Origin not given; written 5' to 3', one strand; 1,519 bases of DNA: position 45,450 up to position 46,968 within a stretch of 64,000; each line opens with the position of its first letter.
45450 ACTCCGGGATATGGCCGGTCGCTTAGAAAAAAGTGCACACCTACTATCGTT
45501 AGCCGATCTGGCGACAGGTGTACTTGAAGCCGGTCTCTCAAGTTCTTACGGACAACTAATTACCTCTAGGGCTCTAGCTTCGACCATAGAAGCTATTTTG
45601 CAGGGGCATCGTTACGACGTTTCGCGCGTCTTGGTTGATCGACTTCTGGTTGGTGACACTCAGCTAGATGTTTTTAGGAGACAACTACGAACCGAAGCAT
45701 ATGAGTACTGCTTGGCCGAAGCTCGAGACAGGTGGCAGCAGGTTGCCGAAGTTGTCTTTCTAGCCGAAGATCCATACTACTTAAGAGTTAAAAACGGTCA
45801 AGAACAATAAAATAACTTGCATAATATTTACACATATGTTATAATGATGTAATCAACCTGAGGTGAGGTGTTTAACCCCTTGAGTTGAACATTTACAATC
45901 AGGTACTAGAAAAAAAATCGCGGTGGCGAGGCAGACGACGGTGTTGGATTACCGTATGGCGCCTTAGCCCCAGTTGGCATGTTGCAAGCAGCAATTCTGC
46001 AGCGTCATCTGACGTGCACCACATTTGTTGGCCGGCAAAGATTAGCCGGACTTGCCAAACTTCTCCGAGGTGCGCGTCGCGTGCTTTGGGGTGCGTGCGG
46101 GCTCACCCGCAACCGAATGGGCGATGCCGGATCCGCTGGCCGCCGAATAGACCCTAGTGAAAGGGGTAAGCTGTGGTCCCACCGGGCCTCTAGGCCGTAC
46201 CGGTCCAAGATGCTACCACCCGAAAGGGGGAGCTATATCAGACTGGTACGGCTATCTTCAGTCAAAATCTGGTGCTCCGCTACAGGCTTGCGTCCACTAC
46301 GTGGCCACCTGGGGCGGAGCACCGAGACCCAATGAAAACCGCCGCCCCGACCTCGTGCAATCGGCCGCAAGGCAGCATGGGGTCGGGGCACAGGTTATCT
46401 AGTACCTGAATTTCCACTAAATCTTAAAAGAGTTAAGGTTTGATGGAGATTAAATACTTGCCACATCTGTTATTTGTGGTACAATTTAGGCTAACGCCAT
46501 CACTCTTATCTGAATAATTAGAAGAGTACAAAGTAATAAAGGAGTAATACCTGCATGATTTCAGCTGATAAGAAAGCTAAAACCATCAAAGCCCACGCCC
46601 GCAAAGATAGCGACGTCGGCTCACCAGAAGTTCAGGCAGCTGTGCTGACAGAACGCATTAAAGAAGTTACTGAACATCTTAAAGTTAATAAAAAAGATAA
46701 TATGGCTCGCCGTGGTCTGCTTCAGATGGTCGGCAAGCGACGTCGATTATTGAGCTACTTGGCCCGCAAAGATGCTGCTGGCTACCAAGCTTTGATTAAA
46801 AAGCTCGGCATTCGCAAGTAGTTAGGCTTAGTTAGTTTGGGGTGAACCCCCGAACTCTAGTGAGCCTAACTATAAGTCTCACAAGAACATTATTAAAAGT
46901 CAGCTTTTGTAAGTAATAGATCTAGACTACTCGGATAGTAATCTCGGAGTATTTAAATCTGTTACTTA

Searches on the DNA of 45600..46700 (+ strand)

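Call 5: search_rna_families(source=window, start=45600, end=46700, threshold=evalue, max_evalue=10, show_alignments=3)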
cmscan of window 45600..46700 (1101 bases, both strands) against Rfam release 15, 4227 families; matches with E-value up to 10: 1.
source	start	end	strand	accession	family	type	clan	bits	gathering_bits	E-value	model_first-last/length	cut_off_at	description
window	46069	46153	+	RF03062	xerDC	Cis-reg;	-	18.2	72.5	2.7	1-126/126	no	xerDC RNA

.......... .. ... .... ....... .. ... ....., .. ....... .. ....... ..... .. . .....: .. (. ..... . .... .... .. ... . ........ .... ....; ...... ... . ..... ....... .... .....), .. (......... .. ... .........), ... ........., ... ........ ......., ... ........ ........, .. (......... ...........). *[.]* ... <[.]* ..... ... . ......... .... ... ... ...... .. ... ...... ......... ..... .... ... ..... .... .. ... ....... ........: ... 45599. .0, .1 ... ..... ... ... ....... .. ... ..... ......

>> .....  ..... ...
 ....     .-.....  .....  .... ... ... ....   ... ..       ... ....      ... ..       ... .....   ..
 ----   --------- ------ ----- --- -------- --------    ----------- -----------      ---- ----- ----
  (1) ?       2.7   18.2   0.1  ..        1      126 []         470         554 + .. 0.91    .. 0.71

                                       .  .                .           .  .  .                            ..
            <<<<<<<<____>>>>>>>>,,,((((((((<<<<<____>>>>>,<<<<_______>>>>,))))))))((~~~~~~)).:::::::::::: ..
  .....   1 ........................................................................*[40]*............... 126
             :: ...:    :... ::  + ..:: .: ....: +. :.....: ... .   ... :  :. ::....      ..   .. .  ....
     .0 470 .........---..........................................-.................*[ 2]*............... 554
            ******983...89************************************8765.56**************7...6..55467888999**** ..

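Call 106: search_dna_similar(query=window:45850-46420:+, collection=plasmids, mode=distant, max_evalue=0.01, max_rows=8)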
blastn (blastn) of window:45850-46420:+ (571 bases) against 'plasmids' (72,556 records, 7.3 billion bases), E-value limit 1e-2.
No match.
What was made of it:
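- Tried and rejected: The same holds for the 45.8-kb locus against plasmids (call 106).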

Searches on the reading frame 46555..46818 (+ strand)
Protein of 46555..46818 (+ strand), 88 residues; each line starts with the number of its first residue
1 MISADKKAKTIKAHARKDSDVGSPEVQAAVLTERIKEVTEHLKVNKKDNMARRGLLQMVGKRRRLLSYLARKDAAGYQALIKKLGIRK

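Call 63: find_homologous_proteins(query=window:46555-46818:+, max_evalue=1e-10)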
Query window:46555-46818:+ (88 aa): 4237 proteins with E <= 1e-10 among 4244 candidates; the best 120 are listed.
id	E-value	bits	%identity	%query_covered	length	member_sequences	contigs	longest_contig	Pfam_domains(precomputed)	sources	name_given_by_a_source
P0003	1.4e-46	173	100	100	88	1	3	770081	PF00312.28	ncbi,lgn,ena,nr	ncbi:30S ribosomal protein S15 [Candidatus Saccharibacteria bacterium]|nr:30S ribosomal protein S15 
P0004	1.8e-38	147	85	100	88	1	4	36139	PF00312.28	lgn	-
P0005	1.1e-37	145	84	100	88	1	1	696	PF00312.28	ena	-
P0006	1.7e-37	144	84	100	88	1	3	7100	PF00312.28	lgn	-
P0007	5.8e-34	133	83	78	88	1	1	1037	PF00312.28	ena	-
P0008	1.4e-33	132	77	100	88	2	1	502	PF00312.28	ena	-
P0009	2.1e-32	128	77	100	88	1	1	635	PF00312.28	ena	-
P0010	9.1e-31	123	73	100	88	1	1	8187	PF00312.28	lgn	-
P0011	1.0e-30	123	74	100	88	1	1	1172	PF00312.28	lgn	-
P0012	1.4e-30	122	76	100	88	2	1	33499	PF00312.28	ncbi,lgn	ncbi:MAG: 30S ribosomal protein S15 [Patescibacteria group bacterium]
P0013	1.5e-30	122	75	100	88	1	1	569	PF00312.28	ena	-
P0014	2.2e-30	122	74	80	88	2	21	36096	PF00312.28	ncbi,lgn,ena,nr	ncbi:30S ribosomal protein S15 [Candidatus Saccharibacteria bacterium]|nr:30S ribosomal protein S15 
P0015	2.6e-30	122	70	100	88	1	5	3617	PF00312.28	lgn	-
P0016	3.8e-30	121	70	100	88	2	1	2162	PF00312.28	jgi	jgi:small subunit ribosomal protein S15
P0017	4.8e-30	121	70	100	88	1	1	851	PF00312.28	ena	-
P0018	5.8e-30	120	70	100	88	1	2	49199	PF00312.28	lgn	-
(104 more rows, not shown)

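Call 64: find_encoding_contigs(protein=P0004, flank=10000, max_places=3)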
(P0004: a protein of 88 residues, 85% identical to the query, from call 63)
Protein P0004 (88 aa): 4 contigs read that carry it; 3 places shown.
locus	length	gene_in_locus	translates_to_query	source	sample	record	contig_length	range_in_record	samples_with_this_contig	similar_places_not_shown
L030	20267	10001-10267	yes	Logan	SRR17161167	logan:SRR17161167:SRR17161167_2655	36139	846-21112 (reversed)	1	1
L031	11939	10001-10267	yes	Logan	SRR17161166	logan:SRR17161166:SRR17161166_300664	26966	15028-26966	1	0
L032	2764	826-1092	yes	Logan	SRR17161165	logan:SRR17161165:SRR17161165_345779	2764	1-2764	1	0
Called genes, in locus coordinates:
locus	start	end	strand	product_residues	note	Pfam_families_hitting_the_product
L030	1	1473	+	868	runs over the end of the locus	PF02739:5_3_exonuc_N, PF01367:5_3_exonuc, PF00476:DNA_pol_A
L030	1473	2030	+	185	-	PF00293:NUDIX (weak)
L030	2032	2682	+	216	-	PF20408:Abhydrolase_11 (faint)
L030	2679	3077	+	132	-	-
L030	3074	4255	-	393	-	PF07690:MFS_1, PF12832:MFS_1_like, PF07690:MFS_1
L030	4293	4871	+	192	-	PF00702:Hydrolase, PF13419:HAD_2, PF13242:Hydrolase_like (weak)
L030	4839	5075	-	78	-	-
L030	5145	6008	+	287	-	PF01149:Fapy_DNA_glyco, PF06831:H2TH, PF06827:zf-FPG_IleRS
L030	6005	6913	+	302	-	PF06144:DNA_pol3_delta (weak), PF21694:DNA_pol3_delta_C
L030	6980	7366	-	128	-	PF01649:Ribosomal_S20p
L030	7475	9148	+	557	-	-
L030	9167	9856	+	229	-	PF01509:TruB_N, PF16198:TruB_C_2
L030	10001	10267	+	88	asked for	PF00312:Ribosomal_S15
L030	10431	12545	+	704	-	PF01138:RNase_PH, PF03725:RNase_PH_C, PF03726:PNPase (weak), PF01138:RNase_PH, PF00013:KH_1, PF00575:S1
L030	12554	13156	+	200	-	PF03167:UDG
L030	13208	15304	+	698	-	PF00753:Lactamase_B, PF23023:Anti-Pycsar_Apyc1 (weak), PF12706:Lactamase_B_2 (weak), PF22505:RNase_J_b_CASP, PF17770:RNase_J_C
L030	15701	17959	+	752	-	PF13491:FtsK_4TM, PF17854:FtsK_alpha, PF01580:FtsK_SpoIIIE, PF09397:FtsK_gamma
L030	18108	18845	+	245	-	-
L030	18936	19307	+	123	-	PF01250:Ribosomal_S6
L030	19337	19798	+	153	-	PF00436:SSB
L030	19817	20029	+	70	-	PF01084:Ribosomal_S18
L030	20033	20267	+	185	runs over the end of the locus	PF08207:EFP_N, PF01132:EFP, PF09285:Elong-fact-P_C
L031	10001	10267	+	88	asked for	PF00312:Ribosomal_S15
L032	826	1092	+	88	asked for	PF00312:Ribosomal_S15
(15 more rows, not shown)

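Call 65: find_encoding_contigs(protein=P0006, flank=5000, max_places=3)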
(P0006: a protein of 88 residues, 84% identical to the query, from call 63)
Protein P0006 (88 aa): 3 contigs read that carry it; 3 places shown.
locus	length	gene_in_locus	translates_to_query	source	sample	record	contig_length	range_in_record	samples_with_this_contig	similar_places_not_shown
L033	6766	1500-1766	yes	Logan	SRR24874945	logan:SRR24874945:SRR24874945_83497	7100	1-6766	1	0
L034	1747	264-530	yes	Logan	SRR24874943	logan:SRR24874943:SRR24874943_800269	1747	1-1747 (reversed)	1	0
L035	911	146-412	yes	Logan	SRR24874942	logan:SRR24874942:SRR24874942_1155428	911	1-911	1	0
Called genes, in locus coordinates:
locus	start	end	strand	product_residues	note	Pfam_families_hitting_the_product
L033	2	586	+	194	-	?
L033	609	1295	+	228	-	PF01509:TruB_N, PF16198:TruB_C_2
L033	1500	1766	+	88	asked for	PF00312:Ribosomal_S15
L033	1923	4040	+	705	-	PF01138:RNase_PH, PF03725:RNase_PH_C, PF01138:RNase_PH, PF00013:KH_1, PF00575:S1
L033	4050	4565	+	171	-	PF13302:Acetyltransf_3, PF00583:Acetyltransf_1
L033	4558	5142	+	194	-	PF03167:UDG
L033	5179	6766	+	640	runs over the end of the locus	?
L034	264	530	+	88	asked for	PF00312:Ribosomal_S15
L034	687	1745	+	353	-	?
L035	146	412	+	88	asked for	PF00312:Ribosomal_S15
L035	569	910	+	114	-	?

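Call 66: find_encoding_contigs(protein=P0012, flank=10000, max_places=3)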
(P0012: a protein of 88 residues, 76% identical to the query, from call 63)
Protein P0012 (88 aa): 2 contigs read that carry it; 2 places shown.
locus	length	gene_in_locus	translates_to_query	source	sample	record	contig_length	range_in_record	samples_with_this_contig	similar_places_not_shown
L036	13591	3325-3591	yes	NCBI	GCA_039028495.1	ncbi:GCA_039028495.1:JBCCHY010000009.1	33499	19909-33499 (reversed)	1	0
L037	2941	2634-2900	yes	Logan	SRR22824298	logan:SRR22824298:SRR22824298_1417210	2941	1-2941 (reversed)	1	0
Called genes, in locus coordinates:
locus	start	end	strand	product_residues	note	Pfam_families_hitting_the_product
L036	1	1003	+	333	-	?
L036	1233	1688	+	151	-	-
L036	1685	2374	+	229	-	PF01509:TruB_N, PF16198:TruB_C_2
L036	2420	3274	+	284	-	-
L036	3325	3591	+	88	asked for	PF00312:Ribosomal_S15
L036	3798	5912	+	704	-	PF01138:RNase_PH, PF03725:RNase_PH_C, PF03726:PNPase (faint), PF01138:RNase_PH, PF00013:KH_1, PF00575:S1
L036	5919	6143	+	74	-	-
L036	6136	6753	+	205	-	PF03167:UDG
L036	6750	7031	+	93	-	-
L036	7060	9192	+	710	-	PF00753:Lactamase_B, PF23023:Anti-Pycsar_Apyc1 (weak), PF12706:Lactamase_B_2 (weak), PF22505:RNase_J_b_CASP, PF17770:RNase_J_C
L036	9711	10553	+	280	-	PF00892:EamA (weak)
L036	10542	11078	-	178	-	PF13302:Acetyltransf_3, PF00583:Acetyltransf_1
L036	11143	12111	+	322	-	PF18723:HMUDK_hel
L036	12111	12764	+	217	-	-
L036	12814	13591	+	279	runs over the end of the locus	PF00459:Inositol_P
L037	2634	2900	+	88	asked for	PF00312:Ribosomal_S15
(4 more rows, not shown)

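Call 101: find_encoding_contigs(protein=P0014, flank=10000, max_places=4)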
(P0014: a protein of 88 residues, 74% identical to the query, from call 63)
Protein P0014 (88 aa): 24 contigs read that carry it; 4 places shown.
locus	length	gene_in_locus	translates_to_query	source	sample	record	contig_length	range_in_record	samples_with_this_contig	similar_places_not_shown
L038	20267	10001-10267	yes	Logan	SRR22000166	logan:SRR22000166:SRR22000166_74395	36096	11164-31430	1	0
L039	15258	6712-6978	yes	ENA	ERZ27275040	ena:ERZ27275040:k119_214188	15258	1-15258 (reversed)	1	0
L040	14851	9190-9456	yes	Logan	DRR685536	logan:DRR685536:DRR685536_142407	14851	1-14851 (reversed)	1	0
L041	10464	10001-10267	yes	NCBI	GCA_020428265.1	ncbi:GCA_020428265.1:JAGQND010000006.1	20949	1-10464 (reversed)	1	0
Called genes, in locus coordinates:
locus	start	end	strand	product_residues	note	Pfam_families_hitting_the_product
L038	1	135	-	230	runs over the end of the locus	PF01255:Prenyltransf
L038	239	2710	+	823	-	PF02739:5_3_exonuc_N, PF01367:5_3_exonuc, PF00476:DNA_pol_A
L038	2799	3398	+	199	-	-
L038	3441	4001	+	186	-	PF00702:Hydrolase, PF13419:HAD_2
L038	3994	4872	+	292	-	PF01149:Fapy_DNA_glyco, PF06831:H2TH, PF06827:zf-FPG_IleRS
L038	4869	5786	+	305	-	PF21694:DNA_pol3_delta_C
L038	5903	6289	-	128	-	-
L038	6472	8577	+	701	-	-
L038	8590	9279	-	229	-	PF02585:PIG-L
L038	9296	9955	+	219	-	PF01509:TruB_N, PF16198:TruB_C_2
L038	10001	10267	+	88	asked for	PF00312:Ribosomal_S15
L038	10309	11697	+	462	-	PF02366:PMT, PF16192:PMT_4TMC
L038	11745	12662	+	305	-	PF00005:ABC_tran, PF13304:AAA_21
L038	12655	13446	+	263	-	PF12679:ABC2_membrane_2, PF10920:DUF2705 (weak), PF13346:ABC2_membrane_5 (weak)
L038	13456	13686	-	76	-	-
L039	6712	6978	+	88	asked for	PF00312:Ribosomal_S15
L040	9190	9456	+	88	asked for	PF00312:Ribosomal_S15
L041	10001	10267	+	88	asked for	PF00312:Ribosomal_S15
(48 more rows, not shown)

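Call 102: find_encoding_contigs(protein=P0018, flank=10000, max_places=2)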
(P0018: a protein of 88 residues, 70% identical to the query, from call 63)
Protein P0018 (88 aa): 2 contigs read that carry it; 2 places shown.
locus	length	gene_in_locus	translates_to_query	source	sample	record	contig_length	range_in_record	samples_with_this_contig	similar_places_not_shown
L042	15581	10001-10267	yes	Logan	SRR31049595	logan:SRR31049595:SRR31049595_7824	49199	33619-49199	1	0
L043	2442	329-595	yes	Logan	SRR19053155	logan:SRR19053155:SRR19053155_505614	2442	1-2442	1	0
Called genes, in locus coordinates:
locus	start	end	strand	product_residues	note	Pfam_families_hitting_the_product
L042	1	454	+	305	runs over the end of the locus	PF06144:DNA_pol3_delta (faint), PF21694:DNA_pol3_delta_C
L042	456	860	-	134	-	PF01649:Ribosomal_S20p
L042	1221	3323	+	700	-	-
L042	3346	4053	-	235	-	PF02585:PIG-L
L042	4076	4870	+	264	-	PF01509:TruB_N, PF16198:TruB_C_2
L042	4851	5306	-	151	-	PF00293:NUDIX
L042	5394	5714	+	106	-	-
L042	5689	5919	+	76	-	PF15738:YafQ_toxin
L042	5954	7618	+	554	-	PF00005:ABC_tran, PF02463:SMC_N (faint), PF13555:AAA_29 (faint), PF12848:ABC_tran_Xtn (weak), PF00005:ABC_tran, PF13304:AAA_21 (weak)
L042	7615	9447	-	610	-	-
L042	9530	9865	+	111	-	-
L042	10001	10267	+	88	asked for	PF00312:Ribosomal_S15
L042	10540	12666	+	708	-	PF01138:RNase_PH, PF03725:RNase_PH_C, PF03726:PNPase (faint), PF01138:RNase_PH, PF00013:KH_1, PF00575:S1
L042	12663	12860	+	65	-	-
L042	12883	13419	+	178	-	PF13302:Acetyltransf_3, PF13420:Acetyltransf_4 (weak), PF00583:Acetyltransf_1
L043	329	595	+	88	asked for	PF00312:Ribosomal_S15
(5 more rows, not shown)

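Call 103: find_encoding_contigs(protein=P0010, flank=10000, max_places=2)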
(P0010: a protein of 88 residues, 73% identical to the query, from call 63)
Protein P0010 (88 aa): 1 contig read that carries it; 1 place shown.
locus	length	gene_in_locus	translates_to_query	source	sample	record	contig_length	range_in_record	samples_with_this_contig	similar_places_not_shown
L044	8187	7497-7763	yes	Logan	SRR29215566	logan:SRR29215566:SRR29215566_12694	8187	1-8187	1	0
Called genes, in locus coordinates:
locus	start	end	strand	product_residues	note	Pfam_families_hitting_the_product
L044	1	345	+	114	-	?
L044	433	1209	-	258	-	PF02585:PIG-L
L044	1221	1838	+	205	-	-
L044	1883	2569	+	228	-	PF01509:TruB_N, PF16198:TruB_C_2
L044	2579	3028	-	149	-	PF00293:NUDIX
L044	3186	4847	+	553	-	PF00005:ABC_tran, PF02463:SMC_N (faint), PF13476:AAA_23 (faint), PF13555:AAA_29 (faint), PF01926:MMR_HSR1 (faint), PF12848:ABC_tran_Xtn (weak), PF00005:ABC_tran, PF13304:AAA_21 (weak)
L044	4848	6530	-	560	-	-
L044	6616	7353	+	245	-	-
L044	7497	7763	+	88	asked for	PF00312:Ribosomal_S15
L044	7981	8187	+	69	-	?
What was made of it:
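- Tried and rejected: rpsO relatives from Logan, NCBI and ENA were also fetched (calls 63-66, 101-103).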
